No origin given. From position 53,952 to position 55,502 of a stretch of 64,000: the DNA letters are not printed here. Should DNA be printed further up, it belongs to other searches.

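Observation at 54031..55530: AT-rich 1.5-kb islet with a textbook sigma70 promoter driving a zinc-ribbon/bPH/TM/PT-linker/Excalibur protein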

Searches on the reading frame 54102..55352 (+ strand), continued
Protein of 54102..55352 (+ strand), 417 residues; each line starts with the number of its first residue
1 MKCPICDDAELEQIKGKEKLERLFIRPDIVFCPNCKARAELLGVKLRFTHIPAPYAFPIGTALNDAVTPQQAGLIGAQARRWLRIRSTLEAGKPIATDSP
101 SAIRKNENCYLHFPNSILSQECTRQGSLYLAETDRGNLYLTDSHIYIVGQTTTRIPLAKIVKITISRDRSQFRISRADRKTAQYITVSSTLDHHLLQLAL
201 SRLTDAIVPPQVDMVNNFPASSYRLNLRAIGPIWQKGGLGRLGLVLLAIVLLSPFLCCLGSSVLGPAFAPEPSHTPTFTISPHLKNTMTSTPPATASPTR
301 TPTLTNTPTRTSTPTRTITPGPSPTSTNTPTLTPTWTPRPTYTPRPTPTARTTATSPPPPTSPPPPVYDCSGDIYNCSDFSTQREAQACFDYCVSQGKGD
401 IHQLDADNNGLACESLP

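Call 56: search_protein_families(library=phrogs, proteins=[window:54102-55352:+, P0002, P0005, P0001, P0003], max_evalue=0.01)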
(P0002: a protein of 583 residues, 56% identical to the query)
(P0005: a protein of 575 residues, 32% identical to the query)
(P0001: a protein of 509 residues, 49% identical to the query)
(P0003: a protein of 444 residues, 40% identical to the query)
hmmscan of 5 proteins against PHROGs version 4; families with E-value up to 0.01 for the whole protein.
window:54102-55352:+ (417 aa): 2 families
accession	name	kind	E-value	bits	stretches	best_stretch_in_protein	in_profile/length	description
phrog_27159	-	unknown function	5.7e-05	24.3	1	373-415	30-72/138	-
phrog_5854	-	unknown function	7.3e-05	23.7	1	367-416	22-65/76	-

P0002 (583 aa): 6 families
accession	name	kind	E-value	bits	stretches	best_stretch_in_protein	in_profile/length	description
phrog_20876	-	DNA, RNA and nucleotide metabolism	9e-34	118.1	1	321-450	167-301/395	nuclease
phrog_8809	-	unknown function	6.1e-20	70.9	1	318-457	1097-1237/2317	-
phrog_452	-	DNA, RNA and nucleotide metabolism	2.1e-12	48.3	1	318-420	67-176/201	endonuclease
phrog_15511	-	unknown function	6.8e-10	39.6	1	262-362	202-296/511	-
phrog_18798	-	unknown function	0.0038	18.5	0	322-418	7-101/124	-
phrog_38031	-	unknown function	0.0044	17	1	263-318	144-199/460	-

P0005 (575 aa): 4 families
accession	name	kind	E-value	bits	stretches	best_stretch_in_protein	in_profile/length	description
phrog_20876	-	DNA, RNA and nucleotide metabolism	5.7e-28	99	1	335-460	168-304/395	nuclease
phrog_8809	-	unknown function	1.6e-18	66.1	1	332-473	1098-1247/2317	-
phrog_452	-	DNA, RNA and nucleotide metabolism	4.5e-15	57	1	335-430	71-179/201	endonuclease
phrog_15511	-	unknown function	1.6e-09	38.4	1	269-335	210-273/511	-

P0001 (509 aa): 2 families
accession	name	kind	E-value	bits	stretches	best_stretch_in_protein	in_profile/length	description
phrog_5854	-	unknown function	1.1e-05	26.3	1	460-508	23-65/76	-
phrog_27159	-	unknown function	6.1e-05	24.2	1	463-507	28-72/138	-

P0003 (444 aa): 1 family
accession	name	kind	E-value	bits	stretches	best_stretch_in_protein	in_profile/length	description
phrog_15511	-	unknown function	3.3e-05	24.2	1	259-344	194-278/511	-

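Call 57: search_protein_families(library=ncbifam, proteins=[window:54102-55352:+, P0002, P0005, P0001, P0003], max_evalue=0.01)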
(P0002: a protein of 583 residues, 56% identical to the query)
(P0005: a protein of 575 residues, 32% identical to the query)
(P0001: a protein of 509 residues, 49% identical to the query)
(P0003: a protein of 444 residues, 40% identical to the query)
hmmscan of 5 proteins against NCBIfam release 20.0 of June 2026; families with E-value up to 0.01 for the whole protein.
window:54102-55352:+ (417 aa): 0 families

P0002 (583 aa): 2 families
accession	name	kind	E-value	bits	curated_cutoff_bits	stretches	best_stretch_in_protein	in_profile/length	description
NF047694.1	TnucaseNucIStaph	equivalog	8.7e-33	113.3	250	1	320-448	45-174/175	thermonuclease NucI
NF047969.1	CaNuclEcnA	equivalog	1.1e-20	74.1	180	1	318-448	3-148/151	calcium-activated nuclease EcnA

P0005 (575 aa): 2 families
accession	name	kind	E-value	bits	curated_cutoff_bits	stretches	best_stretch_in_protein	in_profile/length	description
NF047694.1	TnucaseNucIStaph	equivalog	1.6e-23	83.1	250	1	334-456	46-175/175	thermonuclease NucI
NF047969.1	CaNuclEcnA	equivalog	1.1e-18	67.7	180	2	367-457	61-150/151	calcium-activated nuclease EcnA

P0001 (509 aa): 1 family
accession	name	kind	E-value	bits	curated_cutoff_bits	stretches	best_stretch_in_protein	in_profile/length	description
NF038384.1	zinc_YnfU_fam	subfamily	0.0048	16.5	36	0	24-43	11-30/52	YnfU family zinc-binding protein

P0003 (444 aa): 0 families

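Call 68: search_protein_families(library=phrogs, proteins=[L002:2685-3056:+, L002:3975-4538:+, L002:5285-6523:+, L002:7053-8741:+, L002:8893-10107:+, L002:10792-11340:+, L002:11542-12432:+, L002:2-388:+], max_evalue=0.001)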
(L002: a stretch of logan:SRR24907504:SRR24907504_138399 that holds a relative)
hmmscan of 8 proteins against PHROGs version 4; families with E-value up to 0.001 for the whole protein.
L002:2685-3056:+ (124 aa): 2 families
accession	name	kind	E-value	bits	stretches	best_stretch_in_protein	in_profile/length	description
phrog_66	-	integration and excision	4.9e-07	30.7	1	59-122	82-141/412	excisionase and transcriptional regulator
phrog_57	-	head and packaging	0.00049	21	1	71-122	13-60/199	terminase small subunit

L002:3975-4538:+ (188 aa): 0 families

L002:5285-6523:+ (413 aa): 0 families

L002:7053-8741:+ (563 aa): 3 families
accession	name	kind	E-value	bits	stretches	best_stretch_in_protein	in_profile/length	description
phrog_3022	-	DNA, RNA and nucleotide metabolism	1.5e-11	44.5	1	259-527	469-720/788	DNA primase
phrog_10514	-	DNA, RNA and nucleotide metabolism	2.5e-07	30.3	1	262-555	453-734/750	DNA primase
phrog_14296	-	DNA, RNA and nucleotide metabolism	0.00096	19.2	0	136-325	7-186/417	DNA primase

L002:8893-10107:+ (405 aa): 7 families
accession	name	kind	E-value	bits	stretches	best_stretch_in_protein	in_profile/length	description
phrog_849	-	DNA, RNA and nucleotide metabolism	1.4e-28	101.1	1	10-321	12-335/435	DNA primase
phrog_47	-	DNA, RNA and nucleotide metabolism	1.7e-28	100.7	1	18-289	44-291/947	DNA primase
phrog_6444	-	DNA, RNA and nucleotide metabolism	2.1e-15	57.6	1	2-170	17-166/577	DNA primase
phrog_239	-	DNA, RNA and nucleotide metabolism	2.4e-14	54.2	1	24-325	40-306/801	DNA primase/helicase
phrog_510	-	DNA, RNA and nucleotide metabolism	2e-12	47.6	1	21-101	39-114/667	DNA primase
phrog_25777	-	DNA, RNA and nucleotide metabolism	1.8e-07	30.7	1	23-60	66-101/907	DNA primase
phrog_599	-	moron, auxiliary metabolic gene and host takeover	0.00078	20.6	0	28-68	76-113/262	Lar-like restriction alleviation protein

L002:10792-11340:+ (183 aa): 0 families

L002:11542-12432:+ (297 aa): 3 families
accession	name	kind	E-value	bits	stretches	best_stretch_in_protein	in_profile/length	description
phrog_95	-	integration and excision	5.8e-39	135.2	1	1-291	87-337/651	integrase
phrog_125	-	DNA, RNA and nucleotide metabolism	3.4e-16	60.5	1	1-268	19-220/254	DNA invertase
phrog_6620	-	integration and excision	1.1e-06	29.3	1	2-102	56-150/201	transposase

L002:2-388:+ (129 aa): 0 families

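Call 82: fold_search(model_id=the predicted structure, library=viral)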
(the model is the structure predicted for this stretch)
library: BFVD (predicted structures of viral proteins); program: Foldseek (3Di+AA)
matches with E <= 10: 175; with E <= 0.001: 1
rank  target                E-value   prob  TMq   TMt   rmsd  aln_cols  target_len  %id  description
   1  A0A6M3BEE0            3.9e-07  1.00  0.25  0.33   8.8       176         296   16  (no name in the UniProt tables at hand)
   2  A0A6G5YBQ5            8.6e-02  0.57  0.12  0.19   7.4        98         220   11  (no name in the UniProt tables at hand)
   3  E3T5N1                1.2e-01  0.15  0.10  0.22  20.9       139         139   12  Uncharacterized protein [Cafeteria roenbergensis virus (strain BV-PW1)]
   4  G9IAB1                1.3e-01  0.75  0.12  0.37  24.2       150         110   17  (no name in the UniProt tables at hand)
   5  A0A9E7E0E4            1.3e-01  0.57  0.10  0.28  21.4       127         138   10  (no name in the UniProt tables at hand)
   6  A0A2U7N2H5            1.5e-01  0.82  0.11  0.32  21.2       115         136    9  Uncharacterized protein [Pseudomonas phage PspYZU05]
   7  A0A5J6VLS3            1.6e-01  0.41  0.17  0.11  15.2       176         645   10  PH domain-containing protein [Megaviridae environmental sample]
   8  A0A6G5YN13            1.8e-01  0.23  0.14  0.22  16.1       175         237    7  (no name in the UniProt tables at hand)
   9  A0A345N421            1.8e-01  0.08  0.08  0.10  21.9       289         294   10  (no name in the UniProt tables at hand)
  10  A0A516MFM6            1.9e-01  0.44  0.11  0.36   9.1       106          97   13  (no name in the UniProt tables at hand)
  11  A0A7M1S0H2            2.2e-01  0.69  0.11  0.47   4.6        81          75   15  Uncharacterized protein [uncultured phage cr115_1]
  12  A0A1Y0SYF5            2.4e-01  0.30  0.09  0.32   7.1        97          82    9  Uncharacterized protein [Pseudomonas phage Phabio]
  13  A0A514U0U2            3.0e-01  0.25  0.10  0.38  10.9       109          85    9  Uncharacterized protein [Gordonia phage Phendrix]
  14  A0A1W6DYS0            3.1e-01  0.89  0.14  0.56   2.7        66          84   14  Uncharacterized protein [Aeromonas phage phiA8-29]
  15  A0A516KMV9            3.5e-01  0.28  0.12  0.33  11.0       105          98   10  Uncharacterized protein [Bacillus phage vB_BmeM-Goe8]
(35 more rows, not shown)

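Call 86: list_cluster_members(proteins=[P0090, window:54102-55352:+, P0003, P0005])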
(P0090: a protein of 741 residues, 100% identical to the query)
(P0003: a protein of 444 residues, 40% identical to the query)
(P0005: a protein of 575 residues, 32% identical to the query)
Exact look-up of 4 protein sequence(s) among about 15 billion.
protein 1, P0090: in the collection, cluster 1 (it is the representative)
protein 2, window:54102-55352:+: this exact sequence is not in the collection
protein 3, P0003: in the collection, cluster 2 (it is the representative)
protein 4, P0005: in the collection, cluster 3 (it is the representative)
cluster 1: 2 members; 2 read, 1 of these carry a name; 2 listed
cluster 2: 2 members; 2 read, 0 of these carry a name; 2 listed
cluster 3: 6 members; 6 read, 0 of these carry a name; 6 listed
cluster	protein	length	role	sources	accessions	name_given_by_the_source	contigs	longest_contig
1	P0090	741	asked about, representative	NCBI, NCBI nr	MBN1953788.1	MAG: YfhO family protein [Anaerolineae bacterium] | YfhO family protein [Anaerolineae bacterium]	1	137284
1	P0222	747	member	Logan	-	-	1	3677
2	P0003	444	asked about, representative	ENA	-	-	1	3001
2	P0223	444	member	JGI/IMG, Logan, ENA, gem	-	-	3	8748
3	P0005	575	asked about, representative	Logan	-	-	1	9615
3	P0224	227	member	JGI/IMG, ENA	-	-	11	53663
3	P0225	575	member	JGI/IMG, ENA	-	-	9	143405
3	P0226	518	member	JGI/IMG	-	-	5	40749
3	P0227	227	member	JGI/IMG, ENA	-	-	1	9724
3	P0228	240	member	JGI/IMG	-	-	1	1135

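Call 87: search_protein_families(library=padloc, proteins=[L036:6446-8773:-, L036:9026-9502:-, L036:11889-13466:-, L036:13579-16692:-, L003:90-1175:-, L003:1448-2131:-, L003:2206-3510:-, L003:3510-4745:-, L003:7803-9614:-], max_evalue=0.001)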
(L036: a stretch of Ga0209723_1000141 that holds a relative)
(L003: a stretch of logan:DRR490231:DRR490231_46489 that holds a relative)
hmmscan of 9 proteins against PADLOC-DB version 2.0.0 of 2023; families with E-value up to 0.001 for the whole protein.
L036:6446-8773:- (775 aa): 0 families

L036:9026-9502:- (158 aa): 0 families

L036:11889-13466:- (525 aa): 0 families

L036:13579-16692:- (1037 aa): 15 families
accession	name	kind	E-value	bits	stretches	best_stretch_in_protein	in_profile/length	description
PDLC02614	DrmC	-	2.6e-15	54.5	1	253-365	30-143/153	DrmC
PDLC02612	DrmC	-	3e-11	41.3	1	247-364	95-215/235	DrmC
PDLC02588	DrmC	-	1.5e-08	32.6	1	269-371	130-241/256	DrmC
PDLC02606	DrmC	-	7.1e-08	30.4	1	245-365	35-165/182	DrmC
PDLC02587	DrmC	-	2.3e-07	28.1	1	320-373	202-255/267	DrmC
PDLC03924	MkoC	-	1.4e-06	24.7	1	265-367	1018-1126/1136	-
PDLC01096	C3a212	-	1.1e-05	22.7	1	948-1035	203-277/279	SNc+LTD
PDLC02901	DpdK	-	1.2e-05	23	0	270-375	68-170/173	DpdK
PDLC02604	DrmC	-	4e-05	22.1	1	320-375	29-83/92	DrmC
PDLC02609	DrmC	-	6.5e-05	21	1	253-370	105-229/241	DrmC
PDLC02589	DrmC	-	0.0001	19.5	0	273-372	140-252/264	DrmC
PDLC02585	DrmC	-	0.00011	19.8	0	249-367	110-238/253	DrmC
PDLC02597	DrmC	-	0.00026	18.9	0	324-368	186-230/242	DrmC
PDLC02601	DrmC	-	0.00031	18.3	1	320-375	232-286/295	DrmC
PDLC03829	ZacB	-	0.0005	17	0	466-550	293-361/586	-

L003:90-1175:- (361 aa): 0 families

L003:1448-2131:- (227 aa): 0 families

L003:2206-3510:- (434 aa): 1 family
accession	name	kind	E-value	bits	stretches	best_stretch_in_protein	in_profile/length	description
PDLC01096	C3a212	-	1.2e-26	91.6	1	94-235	32-180/279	SNc+LTD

L003:3510-4745:- (411 aa): 1 family
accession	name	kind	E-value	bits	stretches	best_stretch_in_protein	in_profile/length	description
PDLC03663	mREase_IV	-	1.1e-27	95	1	30-403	11-383/544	Type IV methyl-directed restriction enzyme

L003:7803-9614:- (603 aa): 0 families
